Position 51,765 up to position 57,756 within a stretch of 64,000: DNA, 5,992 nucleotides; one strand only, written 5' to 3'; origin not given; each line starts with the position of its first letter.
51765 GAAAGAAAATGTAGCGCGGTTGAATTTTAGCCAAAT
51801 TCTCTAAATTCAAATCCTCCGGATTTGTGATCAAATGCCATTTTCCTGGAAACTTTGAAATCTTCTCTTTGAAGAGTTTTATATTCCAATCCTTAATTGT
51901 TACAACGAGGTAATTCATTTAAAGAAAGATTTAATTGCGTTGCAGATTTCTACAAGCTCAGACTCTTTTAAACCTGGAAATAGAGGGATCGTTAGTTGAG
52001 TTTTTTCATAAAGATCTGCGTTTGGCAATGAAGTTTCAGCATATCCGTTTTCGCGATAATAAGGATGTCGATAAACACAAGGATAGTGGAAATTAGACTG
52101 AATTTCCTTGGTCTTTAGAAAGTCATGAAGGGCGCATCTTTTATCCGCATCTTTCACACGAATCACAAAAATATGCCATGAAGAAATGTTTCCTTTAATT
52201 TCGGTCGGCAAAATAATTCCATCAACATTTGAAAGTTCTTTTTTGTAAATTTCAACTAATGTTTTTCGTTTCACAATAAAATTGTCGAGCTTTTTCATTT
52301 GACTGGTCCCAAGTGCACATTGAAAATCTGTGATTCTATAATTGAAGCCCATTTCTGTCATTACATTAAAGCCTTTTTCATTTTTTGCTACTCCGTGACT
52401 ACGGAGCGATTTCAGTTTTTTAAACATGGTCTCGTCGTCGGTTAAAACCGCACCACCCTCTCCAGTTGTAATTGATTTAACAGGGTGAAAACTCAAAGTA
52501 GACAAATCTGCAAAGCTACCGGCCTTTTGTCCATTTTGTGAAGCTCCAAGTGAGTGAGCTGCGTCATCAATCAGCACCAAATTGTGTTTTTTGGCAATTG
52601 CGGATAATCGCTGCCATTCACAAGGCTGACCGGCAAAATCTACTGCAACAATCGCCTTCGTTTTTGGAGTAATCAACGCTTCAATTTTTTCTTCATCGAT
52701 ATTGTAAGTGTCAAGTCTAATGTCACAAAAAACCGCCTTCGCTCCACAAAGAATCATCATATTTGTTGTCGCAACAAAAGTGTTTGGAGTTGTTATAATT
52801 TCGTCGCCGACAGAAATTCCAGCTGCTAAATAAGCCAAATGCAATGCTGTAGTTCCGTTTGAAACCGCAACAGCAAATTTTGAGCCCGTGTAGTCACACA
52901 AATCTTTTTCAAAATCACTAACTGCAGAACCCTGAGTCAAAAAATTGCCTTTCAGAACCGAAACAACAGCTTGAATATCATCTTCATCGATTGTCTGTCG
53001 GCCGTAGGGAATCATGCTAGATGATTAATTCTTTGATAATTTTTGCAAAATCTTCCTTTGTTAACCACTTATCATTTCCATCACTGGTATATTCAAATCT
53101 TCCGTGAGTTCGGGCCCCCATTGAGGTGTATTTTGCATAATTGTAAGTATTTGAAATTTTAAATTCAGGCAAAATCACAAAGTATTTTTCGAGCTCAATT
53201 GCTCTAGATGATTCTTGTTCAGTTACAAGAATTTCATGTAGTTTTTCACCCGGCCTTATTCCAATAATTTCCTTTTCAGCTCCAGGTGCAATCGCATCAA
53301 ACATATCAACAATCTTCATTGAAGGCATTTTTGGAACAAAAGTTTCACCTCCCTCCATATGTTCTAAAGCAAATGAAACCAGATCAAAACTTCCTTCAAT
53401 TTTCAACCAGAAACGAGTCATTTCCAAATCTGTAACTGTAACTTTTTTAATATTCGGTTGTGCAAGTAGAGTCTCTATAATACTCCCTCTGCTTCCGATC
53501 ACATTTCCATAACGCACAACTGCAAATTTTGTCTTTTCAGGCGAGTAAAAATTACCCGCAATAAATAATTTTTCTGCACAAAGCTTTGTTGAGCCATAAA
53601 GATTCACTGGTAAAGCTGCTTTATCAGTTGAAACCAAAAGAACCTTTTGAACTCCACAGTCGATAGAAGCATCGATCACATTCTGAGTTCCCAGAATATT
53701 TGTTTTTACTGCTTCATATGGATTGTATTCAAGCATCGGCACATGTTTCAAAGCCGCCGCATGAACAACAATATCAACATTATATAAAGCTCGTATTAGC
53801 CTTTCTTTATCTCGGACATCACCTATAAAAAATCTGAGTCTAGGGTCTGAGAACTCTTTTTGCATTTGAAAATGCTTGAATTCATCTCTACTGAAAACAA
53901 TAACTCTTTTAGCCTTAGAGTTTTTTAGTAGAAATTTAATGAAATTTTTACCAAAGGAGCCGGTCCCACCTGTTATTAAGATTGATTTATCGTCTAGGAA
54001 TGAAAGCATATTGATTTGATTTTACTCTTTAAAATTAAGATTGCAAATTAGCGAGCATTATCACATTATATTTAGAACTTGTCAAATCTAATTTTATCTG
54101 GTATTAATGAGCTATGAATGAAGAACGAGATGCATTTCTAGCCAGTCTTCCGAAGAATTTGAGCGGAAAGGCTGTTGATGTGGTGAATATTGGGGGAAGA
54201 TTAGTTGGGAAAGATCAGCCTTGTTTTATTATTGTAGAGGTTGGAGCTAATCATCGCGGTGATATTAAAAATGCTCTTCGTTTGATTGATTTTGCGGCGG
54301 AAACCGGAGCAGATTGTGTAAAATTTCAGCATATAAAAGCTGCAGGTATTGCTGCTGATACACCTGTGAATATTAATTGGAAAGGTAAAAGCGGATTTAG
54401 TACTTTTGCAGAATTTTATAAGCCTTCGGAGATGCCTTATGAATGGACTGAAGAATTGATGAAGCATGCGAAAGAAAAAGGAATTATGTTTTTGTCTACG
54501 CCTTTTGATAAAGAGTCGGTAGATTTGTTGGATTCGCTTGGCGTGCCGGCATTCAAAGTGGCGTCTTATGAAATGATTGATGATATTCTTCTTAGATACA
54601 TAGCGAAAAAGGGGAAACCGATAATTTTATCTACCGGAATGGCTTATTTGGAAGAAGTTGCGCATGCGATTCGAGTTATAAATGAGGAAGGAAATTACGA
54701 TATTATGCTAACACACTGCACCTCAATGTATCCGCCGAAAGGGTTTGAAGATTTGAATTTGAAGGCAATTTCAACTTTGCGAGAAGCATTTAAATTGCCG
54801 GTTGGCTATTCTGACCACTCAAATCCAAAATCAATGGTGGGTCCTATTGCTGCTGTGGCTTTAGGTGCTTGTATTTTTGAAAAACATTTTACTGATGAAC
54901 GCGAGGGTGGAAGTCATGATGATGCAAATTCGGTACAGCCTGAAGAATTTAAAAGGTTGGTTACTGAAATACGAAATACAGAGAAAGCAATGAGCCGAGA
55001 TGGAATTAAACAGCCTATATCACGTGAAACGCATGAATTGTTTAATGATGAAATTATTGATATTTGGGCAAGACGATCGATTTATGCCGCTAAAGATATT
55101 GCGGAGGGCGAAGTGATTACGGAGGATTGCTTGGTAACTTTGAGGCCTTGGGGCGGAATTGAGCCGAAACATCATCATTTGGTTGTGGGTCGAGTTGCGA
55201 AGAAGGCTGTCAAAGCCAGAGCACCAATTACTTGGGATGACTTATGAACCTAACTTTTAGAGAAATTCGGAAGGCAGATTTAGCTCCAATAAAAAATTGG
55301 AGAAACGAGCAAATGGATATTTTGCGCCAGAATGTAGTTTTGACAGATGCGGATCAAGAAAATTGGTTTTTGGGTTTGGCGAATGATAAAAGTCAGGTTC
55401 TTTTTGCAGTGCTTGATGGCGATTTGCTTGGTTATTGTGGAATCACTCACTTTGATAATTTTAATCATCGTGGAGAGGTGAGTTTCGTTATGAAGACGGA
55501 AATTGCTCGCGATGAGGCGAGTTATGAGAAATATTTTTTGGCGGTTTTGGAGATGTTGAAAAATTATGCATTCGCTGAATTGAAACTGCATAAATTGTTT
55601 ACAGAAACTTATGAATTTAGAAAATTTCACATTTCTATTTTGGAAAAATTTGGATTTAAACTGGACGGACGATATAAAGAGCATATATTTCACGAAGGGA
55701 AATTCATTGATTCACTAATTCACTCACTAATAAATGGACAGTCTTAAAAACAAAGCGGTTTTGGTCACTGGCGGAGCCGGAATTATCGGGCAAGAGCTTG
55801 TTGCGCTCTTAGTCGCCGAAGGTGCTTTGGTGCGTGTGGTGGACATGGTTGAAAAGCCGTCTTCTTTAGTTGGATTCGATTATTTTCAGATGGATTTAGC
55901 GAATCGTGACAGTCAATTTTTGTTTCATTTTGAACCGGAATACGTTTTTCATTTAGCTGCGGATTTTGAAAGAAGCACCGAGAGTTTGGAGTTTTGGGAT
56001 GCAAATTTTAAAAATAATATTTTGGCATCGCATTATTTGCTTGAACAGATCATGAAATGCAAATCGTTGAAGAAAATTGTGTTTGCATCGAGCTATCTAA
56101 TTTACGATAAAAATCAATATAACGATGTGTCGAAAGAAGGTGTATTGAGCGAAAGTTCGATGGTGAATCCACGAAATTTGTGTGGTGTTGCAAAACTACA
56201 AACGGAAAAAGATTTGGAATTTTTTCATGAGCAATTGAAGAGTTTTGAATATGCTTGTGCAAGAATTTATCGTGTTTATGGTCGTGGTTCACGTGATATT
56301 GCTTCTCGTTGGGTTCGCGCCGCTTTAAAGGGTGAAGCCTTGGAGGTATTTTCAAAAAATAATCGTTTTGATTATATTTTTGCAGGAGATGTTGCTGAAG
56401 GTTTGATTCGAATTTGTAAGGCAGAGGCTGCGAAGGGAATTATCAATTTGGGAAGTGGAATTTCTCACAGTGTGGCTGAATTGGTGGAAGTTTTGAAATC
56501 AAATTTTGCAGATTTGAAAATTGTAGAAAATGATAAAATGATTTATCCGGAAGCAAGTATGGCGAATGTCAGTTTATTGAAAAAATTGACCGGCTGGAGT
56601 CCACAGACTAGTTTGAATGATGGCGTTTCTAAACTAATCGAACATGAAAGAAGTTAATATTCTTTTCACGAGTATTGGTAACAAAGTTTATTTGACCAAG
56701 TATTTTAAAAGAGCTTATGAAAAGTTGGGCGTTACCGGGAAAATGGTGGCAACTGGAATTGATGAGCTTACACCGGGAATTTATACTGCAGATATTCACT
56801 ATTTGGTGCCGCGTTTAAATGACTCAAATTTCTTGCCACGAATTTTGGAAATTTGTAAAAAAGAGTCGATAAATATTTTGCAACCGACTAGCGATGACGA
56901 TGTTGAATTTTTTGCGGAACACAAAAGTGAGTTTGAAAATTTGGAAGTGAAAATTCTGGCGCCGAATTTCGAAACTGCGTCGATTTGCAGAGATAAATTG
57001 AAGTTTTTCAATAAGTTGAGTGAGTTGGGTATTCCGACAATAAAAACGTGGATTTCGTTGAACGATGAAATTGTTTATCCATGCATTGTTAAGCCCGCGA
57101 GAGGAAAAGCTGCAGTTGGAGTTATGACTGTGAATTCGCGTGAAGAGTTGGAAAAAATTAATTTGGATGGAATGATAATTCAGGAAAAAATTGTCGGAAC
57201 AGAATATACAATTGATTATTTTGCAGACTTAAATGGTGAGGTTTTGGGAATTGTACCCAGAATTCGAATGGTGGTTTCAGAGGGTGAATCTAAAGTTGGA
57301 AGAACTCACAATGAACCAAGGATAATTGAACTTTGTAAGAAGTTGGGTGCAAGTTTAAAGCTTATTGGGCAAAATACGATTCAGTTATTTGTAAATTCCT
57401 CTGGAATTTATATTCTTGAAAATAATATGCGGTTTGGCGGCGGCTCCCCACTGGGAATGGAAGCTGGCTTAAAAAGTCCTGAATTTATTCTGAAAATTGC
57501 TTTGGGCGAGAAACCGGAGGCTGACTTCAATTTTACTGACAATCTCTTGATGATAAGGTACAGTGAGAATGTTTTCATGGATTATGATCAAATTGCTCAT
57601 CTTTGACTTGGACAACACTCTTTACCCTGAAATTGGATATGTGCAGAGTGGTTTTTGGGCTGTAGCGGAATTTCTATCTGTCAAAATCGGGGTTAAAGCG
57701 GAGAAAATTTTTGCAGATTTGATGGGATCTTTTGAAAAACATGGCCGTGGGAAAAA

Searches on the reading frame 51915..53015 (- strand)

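Call 89: search_protein_families(library=pfam, proteins=[window:51915-53015:-], max_evalue=0.00001)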
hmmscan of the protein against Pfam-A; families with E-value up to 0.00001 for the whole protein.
window:51915-53015:- (366 aa): 3 families
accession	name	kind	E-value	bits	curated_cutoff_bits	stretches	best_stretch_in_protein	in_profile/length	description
PF01041.23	DegT_DnrJ_EryC1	-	1.7e-119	399.7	19.8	1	8-361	2-359/360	DegT/DnrJ/EryC1/StrS aminotransferase family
PF00155.27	Aminotran_1_2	-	1.5e-08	34.7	19.7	1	32-162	44-196/361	Aminotransferase class I and II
PF01053.26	Cys_Met_Meta_PP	-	2.6e-07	30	27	1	32-175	54-195/381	Cys/Met metabolism PLP-dependent enzyme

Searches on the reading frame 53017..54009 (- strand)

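Call 89: search_protein_families(library=pfam, proteins=[window:53017-54009:-], max_evalue=0.00001)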
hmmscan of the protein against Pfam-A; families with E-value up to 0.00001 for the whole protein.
window:53017-54009:- (330 aa): 8 families
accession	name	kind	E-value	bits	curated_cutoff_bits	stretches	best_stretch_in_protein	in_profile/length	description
PF02719.21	Polysacc_synt_2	-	9.6e-94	314.3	20.2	1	10-279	1-291/293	Polysaccharide biosynthesis protein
PF01370.27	Epimerase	-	2.6e-24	86.4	20.9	1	10-223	1-236/240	NAD dependent epimerase/dehydratase family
PF01073.25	3Beta_HSD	-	6.2e-19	68.5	22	1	11-134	1-122/280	3-beta hydroxysteroid dehydrogenase/isomerase family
PF16363.11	GDP_Man_Dehyd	-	1e-17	65.1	27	1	11-130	1-131/332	GDP-mannose 4,6 dehydratase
PF07993.18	NAD_binding_4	-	1.1e-11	44.9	20.1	1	12-131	1-138/258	Male sterility protein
PF13460.12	NAD_binding_10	-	4.3e-10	40.2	27.2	1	14-131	1-101/184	NAD(P)H-binding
PF04321.23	RmlD_sub_bind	-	4.8e-10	39.4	27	1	9-176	2-157/287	RmlD substrate binding domain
PF05368.20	NmrA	-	1e-07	32.3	27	1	7-124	2-103/298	NmrA-like family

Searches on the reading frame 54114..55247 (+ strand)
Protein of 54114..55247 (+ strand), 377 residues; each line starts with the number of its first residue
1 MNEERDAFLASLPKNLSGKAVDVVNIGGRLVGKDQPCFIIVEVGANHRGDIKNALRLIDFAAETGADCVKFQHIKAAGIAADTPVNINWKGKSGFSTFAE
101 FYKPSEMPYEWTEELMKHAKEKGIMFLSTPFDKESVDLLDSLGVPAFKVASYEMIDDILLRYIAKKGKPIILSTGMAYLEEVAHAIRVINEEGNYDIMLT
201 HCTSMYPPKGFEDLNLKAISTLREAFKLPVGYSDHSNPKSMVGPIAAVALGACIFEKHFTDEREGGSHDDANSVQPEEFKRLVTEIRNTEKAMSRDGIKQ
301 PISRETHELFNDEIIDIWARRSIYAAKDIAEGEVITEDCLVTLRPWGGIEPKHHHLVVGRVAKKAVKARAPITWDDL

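Call 89: search_protein_families(library=pfam, proteins=[window:54114-55247:+], max_evalue=0.00001)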
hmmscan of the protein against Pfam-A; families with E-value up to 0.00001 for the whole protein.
window:54114-55247:+ (377 aa): 2 families
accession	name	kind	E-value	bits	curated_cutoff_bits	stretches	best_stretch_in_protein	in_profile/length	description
PF03102.20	NeuB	-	1.2e-80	270.9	22.1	1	57-294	1-237/241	NeuB family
PF08666.17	SAF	-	7.2e-09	36.5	21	1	320-377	1-62/63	SAF domain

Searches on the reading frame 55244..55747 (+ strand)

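Call 89: search_protein_families(library=pfam, proteins=[window:55244-55747:+], max_evalue=0.00001)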
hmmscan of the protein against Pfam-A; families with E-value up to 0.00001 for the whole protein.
window:55244-55747:+ (167 aa): 2 families
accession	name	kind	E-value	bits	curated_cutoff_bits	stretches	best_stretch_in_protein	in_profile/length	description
PF13420.13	Acetyltransf_4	-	1.3e-15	58.2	24.3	1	6-158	2-154/155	Acetyltransferase (GNAT) domain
PF13302.13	Acetyltransf_3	-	5e-11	43.9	25.4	1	3-139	2-138/138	Acetyltransferase (GNAT) domain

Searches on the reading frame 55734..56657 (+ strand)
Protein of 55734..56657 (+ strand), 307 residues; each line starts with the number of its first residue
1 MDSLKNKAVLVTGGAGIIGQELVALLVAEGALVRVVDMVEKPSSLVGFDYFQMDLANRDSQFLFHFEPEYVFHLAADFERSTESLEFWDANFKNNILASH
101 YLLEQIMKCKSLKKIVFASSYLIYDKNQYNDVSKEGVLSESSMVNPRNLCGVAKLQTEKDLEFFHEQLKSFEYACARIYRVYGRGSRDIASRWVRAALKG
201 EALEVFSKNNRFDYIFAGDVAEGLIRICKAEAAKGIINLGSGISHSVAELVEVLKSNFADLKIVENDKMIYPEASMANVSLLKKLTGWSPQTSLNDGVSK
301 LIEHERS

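Call 89: search_protein_families(library=pfam, proteins=[window:55734-56657:+], max_evalue=0.00001)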
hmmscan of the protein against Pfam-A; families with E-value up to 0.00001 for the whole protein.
window:55734-56657:+ (307 aa): 4 families
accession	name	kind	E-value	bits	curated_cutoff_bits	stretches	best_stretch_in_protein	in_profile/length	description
PF01370.27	Epimerase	-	1.2e-30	107.2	20.9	1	9-240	1-240/240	NAD dependent epimerase/dehydratase family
PF16363.11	GDP_Man_Dehyd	-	1.4e-17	64.6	27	1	10-300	1-331/332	GDP-mannose 4,6 dehydratase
PF04321.23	RmlD_sub_bind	-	2.7e-11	43.5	27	1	9-249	3-215/287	RmlD substrate binding domain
PF01073.25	3Beta_HSD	-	3.4e-11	43.2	22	1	10-225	1-226/280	3-beta hydroxysteroid dehydrogenase/isomerase family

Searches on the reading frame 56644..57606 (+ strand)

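Call 89: search_protein_families(library=pfam, proteins=[window:56644-57606:+], max_evalue=0.00001)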
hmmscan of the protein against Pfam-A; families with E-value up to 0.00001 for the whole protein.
window:56644-57606:+ (320 aa): 6 families
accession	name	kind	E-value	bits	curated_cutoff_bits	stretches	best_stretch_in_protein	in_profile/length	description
PF21360.3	PylC-like_N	-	2.8e-23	82.3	27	1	6-105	1-96/96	PylC-like, N-terminal domain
PF15632.11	ATPgrasp_Ter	-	5.2e-16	59.1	29.1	1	176-296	4-117/131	ATP-grasp in the biosynthetic pathway with Ter operon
PF02655.19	ATP-grasp_3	-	1.4e-15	58.2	23.2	1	115-266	1-159/160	ATP-grasp domain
PF13535.11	ATP-grasp_4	-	8.4e-08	32.4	27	0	144-171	2-29/160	ATP-grasp domain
PF07478.18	Dala_Dala_lig_C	-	2.1e-06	27.8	24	0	139-183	31-75/204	D-ala D-ala ligase C-terminus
PF02786.22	CPSase_L_D2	-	5.7e-06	26.4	19.8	0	132-174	26-68/211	Carbamoyl-phosphate synthase L chain, ATP binding domain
